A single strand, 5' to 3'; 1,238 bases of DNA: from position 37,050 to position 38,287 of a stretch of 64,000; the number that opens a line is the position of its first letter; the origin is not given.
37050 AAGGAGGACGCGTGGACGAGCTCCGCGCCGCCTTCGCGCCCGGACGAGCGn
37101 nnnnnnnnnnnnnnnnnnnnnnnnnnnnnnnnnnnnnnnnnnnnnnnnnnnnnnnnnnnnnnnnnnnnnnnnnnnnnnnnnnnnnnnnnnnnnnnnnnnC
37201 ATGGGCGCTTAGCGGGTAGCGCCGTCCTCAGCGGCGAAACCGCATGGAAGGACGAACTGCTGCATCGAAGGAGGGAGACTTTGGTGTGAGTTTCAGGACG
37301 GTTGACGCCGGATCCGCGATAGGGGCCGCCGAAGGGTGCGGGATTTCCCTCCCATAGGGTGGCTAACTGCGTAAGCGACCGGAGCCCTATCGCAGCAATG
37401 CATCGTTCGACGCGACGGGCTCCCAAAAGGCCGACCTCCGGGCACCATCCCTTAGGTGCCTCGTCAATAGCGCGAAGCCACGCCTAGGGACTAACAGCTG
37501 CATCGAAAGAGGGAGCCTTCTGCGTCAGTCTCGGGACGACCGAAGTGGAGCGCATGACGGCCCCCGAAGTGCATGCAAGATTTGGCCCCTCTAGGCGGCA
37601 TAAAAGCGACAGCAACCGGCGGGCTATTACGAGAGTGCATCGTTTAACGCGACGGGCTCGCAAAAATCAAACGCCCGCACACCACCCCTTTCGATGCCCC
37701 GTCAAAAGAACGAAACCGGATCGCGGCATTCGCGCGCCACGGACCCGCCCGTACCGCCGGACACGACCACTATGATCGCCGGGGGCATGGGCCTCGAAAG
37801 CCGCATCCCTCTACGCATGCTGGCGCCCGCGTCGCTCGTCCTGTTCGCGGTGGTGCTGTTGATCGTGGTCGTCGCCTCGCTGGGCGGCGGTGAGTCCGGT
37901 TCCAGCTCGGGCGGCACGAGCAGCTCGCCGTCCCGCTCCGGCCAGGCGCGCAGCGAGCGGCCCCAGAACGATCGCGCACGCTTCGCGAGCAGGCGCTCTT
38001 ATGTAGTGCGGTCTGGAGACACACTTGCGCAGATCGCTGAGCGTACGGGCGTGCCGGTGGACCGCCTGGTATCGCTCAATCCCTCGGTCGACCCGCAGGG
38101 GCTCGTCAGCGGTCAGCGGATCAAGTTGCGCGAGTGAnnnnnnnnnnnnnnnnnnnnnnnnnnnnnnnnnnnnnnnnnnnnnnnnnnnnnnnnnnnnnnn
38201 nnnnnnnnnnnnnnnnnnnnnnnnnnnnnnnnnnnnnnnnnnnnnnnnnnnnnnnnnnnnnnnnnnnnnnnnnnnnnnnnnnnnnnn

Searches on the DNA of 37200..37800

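Call 97: search_rna_families(source=window, start=37200, end=37800, threshold=evalue, max_evalue=1)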
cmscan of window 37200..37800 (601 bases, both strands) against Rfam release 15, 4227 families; matches with E-value up to 1: 0.
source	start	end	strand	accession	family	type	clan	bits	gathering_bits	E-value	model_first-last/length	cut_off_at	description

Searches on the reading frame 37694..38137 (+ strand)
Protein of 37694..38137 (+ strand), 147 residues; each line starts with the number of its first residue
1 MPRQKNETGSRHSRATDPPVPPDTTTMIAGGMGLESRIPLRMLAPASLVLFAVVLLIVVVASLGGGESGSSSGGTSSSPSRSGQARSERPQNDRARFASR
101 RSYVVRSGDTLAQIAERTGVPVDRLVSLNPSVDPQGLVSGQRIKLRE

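Call 21: search_protein_families(library=pfam, proteins=[window:37694-38137:+], max_evalue=0.01)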
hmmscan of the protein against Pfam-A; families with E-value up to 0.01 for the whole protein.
window:37694-38137:+ (147 aa): 1 family
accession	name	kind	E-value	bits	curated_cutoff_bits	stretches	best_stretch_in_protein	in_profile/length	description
PF01476.26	LysM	-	4.8e-11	42.9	20.9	1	103-145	1-42/43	LysM domain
